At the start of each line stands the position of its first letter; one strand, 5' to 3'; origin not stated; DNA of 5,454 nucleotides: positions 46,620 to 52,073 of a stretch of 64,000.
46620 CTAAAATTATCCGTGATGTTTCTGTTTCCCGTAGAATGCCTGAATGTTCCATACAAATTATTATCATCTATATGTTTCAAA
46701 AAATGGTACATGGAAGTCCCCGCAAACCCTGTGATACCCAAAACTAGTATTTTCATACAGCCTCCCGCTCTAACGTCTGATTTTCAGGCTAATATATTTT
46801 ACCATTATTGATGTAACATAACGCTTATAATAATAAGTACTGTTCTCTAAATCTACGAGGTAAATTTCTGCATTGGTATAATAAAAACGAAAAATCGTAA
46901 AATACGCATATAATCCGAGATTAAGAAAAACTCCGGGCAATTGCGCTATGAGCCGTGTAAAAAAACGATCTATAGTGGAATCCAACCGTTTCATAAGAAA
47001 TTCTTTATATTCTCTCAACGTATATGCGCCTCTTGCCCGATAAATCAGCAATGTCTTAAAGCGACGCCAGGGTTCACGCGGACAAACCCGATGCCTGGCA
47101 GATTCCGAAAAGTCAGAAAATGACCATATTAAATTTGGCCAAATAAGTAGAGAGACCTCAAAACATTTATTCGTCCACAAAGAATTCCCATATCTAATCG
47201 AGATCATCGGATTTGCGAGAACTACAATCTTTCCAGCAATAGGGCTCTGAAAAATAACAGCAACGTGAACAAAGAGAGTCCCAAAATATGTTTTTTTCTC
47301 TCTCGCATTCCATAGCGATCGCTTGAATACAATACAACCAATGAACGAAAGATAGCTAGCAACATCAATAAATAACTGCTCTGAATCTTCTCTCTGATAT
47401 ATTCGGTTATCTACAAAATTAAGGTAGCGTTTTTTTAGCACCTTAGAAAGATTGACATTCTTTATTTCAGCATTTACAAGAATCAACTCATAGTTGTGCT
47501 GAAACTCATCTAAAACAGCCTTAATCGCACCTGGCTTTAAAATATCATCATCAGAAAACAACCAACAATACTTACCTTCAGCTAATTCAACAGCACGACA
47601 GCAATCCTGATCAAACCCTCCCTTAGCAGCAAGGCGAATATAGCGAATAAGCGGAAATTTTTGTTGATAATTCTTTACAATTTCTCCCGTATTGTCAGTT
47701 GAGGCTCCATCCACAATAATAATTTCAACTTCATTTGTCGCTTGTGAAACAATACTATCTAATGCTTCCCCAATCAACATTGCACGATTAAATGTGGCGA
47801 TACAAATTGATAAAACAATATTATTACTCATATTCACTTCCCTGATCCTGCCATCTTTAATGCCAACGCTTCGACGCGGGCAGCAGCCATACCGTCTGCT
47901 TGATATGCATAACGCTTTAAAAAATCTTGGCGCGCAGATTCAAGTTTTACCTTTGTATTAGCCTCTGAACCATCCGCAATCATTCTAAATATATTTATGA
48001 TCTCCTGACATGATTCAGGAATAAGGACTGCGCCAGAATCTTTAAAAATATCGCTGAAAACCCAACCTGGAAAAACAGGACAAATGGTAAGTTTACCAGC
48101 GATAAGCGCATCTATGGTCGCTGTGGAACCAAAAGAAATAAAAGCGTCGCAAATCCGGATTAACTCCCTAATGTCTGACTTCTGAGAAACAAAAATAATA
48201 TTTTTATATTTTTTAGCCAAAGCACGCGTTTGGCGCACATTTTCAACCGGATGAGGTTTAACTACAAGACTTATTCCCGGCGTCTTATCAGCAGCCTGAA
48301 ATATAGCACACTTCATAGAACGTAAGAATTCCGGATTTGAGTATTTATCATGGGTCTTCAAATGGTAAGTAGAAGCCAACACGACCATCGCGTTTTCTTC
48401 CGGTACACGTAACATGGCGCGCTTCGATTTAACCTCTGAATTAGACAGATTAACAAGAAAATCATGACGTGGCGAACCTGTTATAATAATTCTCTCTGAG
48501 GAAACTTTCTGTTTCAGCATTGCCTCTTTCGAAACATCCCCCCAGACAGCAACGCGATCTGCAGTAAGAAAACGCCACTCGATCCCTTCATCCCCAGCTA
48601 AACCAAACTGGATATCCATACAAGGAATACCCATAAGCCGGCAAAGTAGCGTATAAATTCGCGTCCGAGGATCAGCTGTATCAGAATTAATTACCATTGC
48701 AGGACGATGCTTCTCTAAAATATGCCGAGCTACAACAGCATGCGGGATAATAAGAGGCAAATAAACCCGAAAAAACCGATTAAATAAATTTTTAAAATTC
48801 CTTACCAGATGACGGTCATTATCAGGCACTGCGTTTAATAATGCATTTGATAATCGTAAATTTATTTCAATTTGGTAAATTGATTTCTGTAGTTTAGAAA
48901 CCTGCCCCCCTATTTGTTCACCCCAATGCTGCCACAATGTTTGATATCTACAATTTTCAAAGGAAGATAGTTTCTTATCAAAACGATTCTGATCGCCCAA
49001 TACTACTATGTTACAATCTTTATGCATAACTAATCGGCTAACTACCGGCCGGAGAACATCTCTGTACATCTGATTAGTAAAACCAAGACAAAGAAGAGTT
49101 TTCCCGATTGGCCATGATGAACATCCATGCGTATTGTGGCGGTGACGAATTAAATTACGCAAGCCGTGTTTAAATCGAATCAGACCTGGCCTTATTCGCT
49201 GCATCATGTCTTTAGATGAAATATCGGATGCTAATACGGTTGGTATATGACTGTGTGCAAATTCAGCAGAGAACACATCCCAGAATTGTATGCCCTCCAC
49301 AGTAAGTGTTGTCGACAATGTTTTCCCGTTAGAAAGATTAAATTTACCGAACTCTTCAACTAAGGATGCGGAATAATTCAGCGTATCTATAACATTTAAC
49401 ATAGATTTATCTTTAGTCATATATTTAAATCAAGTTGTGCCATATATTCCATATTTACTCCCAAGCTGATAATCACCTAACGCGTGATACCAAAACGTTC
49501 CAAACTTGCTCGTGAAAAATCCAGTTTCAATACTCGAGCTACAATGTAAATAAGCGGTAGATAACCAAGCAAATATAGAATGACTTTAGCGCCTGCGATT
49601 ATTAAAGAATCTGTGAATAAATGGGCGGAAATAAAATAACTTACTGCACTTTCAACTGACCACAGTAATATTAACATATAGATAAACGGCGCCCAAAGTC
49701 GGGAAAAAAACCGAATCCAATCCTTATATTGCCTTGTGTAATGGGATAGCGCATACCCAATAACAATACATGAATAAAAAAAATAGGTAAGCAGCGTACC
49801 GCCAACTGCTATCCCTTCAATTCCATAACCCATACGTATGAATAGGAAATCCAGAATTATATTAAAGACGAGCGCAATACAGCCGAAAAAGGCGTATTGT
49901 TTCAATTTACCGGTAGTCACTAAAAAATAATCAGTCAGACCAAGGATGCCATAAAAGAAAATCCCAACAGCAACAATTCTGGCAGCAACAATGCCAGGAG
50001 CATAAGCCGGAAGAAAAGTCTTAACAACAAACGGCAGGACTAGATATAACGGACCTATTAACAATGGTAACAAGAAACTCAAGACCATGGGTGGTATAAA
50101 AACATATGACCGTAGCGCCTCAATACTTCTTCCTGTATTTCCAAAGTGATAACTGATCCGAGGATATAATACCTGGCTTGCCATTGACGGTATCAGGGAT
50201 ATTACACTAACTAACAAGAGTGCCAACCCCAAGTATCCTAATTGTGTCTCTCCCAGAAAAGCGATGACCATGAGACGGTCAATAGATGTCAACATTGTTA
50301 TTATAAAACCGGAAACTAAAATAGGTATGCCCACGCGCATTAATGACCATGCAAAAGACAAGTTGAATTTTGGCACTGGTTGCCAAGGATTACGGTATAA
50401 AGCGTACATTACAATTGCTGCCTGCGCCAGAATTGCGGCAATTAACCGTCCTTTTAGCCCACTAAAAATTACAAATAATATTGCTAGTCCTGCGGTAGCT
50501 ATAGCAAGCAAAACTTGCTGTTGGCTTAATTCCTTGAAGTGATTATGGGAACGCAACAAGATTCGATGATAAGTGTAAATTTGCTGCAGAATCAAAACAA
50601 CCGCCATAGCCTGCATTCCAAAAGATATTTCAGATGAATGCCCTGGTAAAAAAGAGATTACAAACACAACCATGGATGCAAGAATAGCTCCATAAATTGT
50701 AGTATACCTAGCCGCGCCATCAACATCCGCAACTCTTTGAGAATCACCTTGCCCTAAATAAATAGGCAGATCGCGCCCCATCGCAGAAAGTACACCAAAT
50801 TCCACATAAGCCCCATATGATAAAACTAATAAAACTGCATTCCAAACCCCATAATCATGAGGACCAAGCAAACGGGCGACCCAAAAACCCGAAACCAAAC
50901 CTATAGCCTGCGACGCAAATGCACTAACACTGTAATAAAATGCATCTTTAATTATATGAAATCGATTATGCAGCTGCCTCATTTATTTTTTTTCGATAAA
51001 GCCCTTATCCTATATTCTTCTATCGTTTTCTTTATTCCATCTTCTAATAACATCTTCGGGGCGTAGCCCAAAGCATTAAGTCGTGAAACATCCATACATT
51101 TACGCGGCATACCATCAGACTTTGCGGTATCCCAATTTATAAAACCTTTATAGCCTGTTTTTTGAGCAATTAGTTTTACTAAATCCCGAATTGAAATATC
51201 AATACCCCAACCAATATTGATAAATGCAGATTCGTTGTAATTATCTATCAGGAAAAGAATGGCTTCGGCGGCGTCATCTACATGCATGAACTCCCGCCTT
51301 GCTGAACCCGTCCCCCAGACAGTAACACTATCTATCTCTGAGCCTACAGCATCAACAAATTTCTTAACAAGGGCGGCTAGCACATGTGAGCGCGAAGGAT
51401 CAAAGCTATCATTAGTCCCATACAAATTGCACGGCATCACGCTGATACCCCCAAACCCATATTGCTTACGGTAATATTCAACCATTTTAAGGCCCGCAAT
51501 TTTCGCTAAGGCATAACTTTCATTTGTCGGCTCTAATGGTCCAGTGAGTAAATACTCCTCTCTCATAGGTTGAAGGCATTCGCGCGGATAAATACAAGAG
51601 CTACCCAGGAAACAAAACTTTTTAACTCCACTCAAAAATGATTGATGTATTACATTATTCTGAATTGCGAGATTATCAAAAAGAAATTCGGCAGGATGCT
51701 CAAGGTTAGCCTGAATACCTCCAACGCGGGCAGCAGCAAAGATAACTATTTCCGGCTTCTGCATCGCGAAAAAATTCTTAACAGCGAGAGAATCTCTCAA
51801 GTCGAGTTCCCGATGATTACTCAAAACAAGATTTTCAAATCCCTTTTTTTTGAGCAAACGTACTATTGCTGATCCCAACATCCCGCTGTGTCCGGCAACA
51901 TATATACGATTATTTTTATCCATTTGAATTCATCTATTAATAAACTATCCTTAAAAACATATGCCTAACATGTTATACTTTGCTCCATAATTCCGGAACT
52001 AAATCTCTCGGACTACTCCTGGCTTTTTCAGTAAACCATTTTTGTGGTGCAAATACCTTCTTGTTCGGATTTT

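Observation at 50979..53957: Second, GDP-linked 3-deoxygenation module: ColD-type dehydratase + fcl-like synthase + GT11 transferase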

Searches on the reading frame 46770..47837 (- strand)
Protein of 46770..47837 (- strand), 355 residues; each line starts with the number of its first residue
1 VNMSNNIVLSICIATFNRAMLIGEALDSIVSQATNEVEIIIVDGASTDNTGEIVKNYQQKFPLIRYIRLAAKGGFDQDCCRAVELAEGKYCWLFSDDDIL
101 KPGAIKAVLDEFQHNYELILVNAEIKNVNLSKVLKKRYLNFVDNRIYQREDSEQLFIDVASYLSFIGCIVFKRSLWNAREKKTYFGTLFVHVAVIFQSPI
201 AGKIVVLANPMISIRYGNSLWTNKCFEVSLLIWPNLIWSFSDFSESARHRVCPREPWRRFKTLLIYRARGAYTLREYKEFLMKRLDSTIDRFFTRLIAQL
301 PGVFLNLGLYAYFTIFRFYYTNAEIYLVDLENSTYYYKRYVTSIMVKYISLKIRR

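Call 15: search_protein_families(library=ncbifam, proteins=[window:46770-47837:-], max_evalue=0.00001)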
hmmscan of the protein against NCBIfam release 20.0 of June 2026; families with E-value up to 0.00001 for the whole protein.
window:46770-47837:- (355 aa): 15 families
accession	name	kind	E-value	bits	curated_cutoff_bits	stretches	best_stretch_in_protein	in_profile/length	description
NF050050.1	ProtGlycPglI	equivalog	2.7e-19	69.7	500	1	8-140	3-137/306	GalNAc(5)-diNAcBac-PP-undecaprenol beta-1,3-glucosyltransferase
NF007482.0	PRK10073.1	equivalog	3.9e-16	59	423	1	3-111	2-109/334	glycosyltransferase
TIGR04440.1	glyco_TIGR04440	domain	5.7e-14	52.4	70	1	9-210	2-210/215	TIGR00180 family glycosyltransferase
NF047683.1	TeichurnBiosyTuaG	equivalog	8e-13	48.6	400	1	5-113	4-112/252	teichuronic acid biosynthesis protein TuaG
NF038302.1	EPS_HpsE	equivalog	4.7e-12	45.5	300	1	9-116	3-114/307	hormogonium polysaccharide biosynthesis glycosyltransferase HpsE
TIGR03937.1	PgaC_IcaA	equivalog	1.5e-11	44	422.3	1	4-121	42-159/407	poly-beta-1,6-N-acetyl-D-glucosamine synthase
NF041875.1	EPS_EpsD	equivalog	2.5e-10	40.3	370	1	9-107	1-99/325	exopolysaccharide biosynthesis glycosyltransferase EpsD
NF053739.1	GlytfEpsEBac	equivalog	9.3e-09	34.6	450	1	10-103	4-98/265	glycosyltransferase EpsE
TIGR03111.1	glyc2_xrt_Gpos1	hypoth_equivalog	1.9e-08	33.5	363.95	1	9-146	51-191/439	TIGR03111 family XrtG-associated glycosyltransferase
NF007453.0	PRK10018.1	equivalog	2.7e-08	33.8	382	1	3-111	2-110/280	colanic acid biosynthesis glycosyltransferase WcaA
TIGR04283.1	glyco_like_mftF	equivalog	2.5e-07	30.5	182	1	9-129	1-115/221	TIGR04283 family arsenosugar biosynthesis glycosyltransferase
TIGR04017.1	WcaA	equivalog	3.2e-07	30.2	495.75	1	5-111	3-109/279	colanic acid biosynthesis glycosyltransferase WcaA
NF047588.1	GlcsyltransPgfSStrep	equivalog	7e-07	28.8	500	1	9-127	3-125/308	glycosyltransferase PgfS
NF045692.1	OglycostaseCruG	equivalog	1e-06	28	600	1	9-67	43-101/386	2'-O-glycosyltransferase CruG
TIGR04009.1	wcaE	equivalog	1.6e-06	27.6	369.2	1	25-110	22-105/248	colanic acid biosynthesis glycosyltransferase WcaE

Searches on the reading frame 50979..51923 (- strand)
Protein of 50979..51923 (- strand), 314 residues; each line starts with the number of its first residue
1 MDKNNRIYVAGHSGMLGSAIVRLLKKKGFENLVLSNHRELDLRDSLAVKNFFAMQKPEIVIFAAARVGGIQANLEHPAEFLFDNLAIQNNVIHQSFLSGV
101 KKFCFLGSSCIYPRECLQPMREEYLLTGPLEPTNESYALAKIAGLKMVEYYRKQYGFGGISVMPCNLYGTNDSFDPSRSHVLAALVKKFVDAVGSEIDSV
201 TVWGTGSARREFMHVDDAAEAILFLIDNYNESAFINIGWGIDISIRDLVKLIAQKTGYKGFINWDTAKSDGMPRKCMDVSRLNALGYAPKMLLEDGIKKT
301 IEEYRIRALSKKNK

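Call 3: search_protein_families(library=ncbifam, proteins=[window:50979-51923:-], max_evalue=0.001)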
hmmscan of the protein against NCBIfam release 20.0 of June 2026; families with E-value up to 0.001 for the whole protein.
window:50979-51923:- (314 aa): 12 families
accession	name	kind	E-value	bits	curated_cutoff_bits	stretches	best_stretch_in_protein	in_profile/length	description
NF047922.1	GDPFucSynFcl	equivalog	2.6e-126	421.2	500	1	4-304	2-301/308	GDP-L-fucose synthase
TIGR01179.1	galE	equivalog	1e-18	67.3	262.3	1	7-299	2-320/332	UDP-glucose 4-epimerase GalE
TIGR01181.1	dTDP_gluc_dehyt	equivalog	8.2e-17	61.3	365.1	1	41-306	58-313/321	dTDP-glucose 4,6-dehydratase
TIGR04180.1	EDH_00030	hypoth_equivalog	2.7e-12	46.4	475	1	41-269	57-269/297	NAD-dependent 4,6-dehydratase LegB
TIGR02197.1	heptose_epim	equivalog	5.7e-10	38.9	274.6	1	7-304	1-313/316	ADP-glyceromanno-heptose 6-epimerase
NF007490.0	PRK10084.1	subfamily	6.5e-09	35.2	649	1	135-304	165-334/361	dTDP-glucose 4,6-dehydratase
TIGR01214.1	rmlD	equivalog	5.1e-06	25.8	224.05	1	6-79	1-73/285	dTDP-4-dehydrorhamnose reductase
NF007582.0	PRK10217.1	equivalog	2.5e-05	23.6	698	0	43-305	61-332/355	dTDP-glucose 4,6-dehydratase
NF008872.0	PRK11908.1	equivalog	3e-05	23.2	294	0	124-254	136-269/349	bifunctional UDP-4-keto-pentose/UDP-xylose synthase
NF008360.0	PRK11150.1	equivalog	0.00044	19.6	452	0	7-36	2-31/310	ADP-glyceromanno-heptose 6-epimerase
TIGR01777.1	yfcH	hypoth_equivalog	0.00064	19.4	207.35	0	203-255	188-240/292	TIGR01777 family oxidoreductase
NF007956.0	PRK10675.1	subfamily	0.00079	18.6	394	0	39-136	56-152/338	UDP-glucose 4-epimerase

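Call 4: search_protein_families(library=pfam, proteins=[window:50979-51923:-], max_evalue=0.001)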
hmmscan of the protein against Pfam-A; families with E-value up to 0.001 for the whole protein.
window:50979-51923:- (314 aa): 4 families
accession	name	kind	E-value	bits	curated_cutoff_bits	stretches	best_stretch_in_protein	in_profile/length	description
PF01370.27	Epimerase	-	7e-59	199.6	20.9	1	7-238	1-240/240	NAD dependent epimerase/dehydratase family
PF16363.11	GDP_Man_Dehyd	-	2.9e-14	53.7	27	1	39-259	58-269/332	GDP-mannose 4,6 dehydratase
PF04321.23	RmlD_sub_bind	-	4.9e-08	32.8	27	1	6-68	2-63/287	RmlD substrate binding domain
PF02719.21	Polysacc_synt_2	-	0.0004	20.1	20.2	0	41-106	62-126/293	Polysaccharide biosynthesis protein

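Call 7: search_solved_structures(query=window:50979-51923:-, show_alignments=2, max_evalue=1e-20)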
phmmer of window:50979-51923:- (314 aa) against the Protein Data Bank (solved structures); distinct sequences matched with E-value up to 1e-20: 19.
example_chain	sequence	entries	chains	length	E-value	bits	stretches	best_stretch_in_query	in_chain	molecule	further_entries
7ll6_A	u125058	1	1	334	1.5e-91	310.3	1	5-300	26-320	GDP-L-fucose synthase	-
8du0_A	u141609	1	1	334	2.1e-91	309.8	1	5-300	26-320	GDP-L-fucose synthase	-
1bws_A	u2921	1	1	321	3.8e-89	302.4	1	5-302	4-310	PROTEIN (GDP-4-KETO-6-DEOXY-D-MANNOSE EPIMERASE/REDUCTASE)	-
1e6u_A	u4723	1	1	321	1.2e-88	300.8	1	5-302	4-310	GDP-FUCOSE SYNTHETASE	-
1bsv_A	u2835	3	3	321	1.4e-88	300.5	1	5-302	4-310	PROTEIN (GDP-FUCOSE SYNTHETASE) | GDP-FUCOSE SYNTHETASE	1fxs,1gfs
1e7s_A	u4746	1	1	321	3.6e-88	299.2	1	5-302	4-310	GDP-FUCOSE SYNTHETASE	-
1e7q_A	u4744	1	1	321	4.2e-88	299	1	5-302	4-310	GDP-FUCOSE SYNTHETASE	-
1e7r_A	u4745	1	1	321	2.5e-87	296.4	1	5-302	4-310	GDP-FUCOSE SYNTHETASE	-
7anh_A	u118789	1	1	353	9.5e-75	255.1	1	1-189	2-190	GDP-L-fucose synthase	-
7cxt_A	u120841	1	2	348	1e-68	235.3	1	1-190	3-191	GDP-L-fucose synthase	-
7m13_A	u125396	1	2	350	1.1e-68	235.2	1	1-190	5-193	GDP-L-fucose synthase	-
8ewu_A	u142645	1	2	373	1.3e-68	235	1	1-189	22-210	GDP-L-fucose synthase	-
7anc_A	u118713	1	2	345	1.7e-68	234.6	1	1-190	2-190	GDP-L-fucose synthase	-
4b8w_A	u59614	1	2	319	2.4e-41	145.4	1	5-284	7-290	GDP-L-FUCOSE SYNTHASE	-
4b8z_A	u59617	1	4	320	2.4e-41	145.4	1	5-284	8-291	GDP-L-FUCOSE SYNTHASE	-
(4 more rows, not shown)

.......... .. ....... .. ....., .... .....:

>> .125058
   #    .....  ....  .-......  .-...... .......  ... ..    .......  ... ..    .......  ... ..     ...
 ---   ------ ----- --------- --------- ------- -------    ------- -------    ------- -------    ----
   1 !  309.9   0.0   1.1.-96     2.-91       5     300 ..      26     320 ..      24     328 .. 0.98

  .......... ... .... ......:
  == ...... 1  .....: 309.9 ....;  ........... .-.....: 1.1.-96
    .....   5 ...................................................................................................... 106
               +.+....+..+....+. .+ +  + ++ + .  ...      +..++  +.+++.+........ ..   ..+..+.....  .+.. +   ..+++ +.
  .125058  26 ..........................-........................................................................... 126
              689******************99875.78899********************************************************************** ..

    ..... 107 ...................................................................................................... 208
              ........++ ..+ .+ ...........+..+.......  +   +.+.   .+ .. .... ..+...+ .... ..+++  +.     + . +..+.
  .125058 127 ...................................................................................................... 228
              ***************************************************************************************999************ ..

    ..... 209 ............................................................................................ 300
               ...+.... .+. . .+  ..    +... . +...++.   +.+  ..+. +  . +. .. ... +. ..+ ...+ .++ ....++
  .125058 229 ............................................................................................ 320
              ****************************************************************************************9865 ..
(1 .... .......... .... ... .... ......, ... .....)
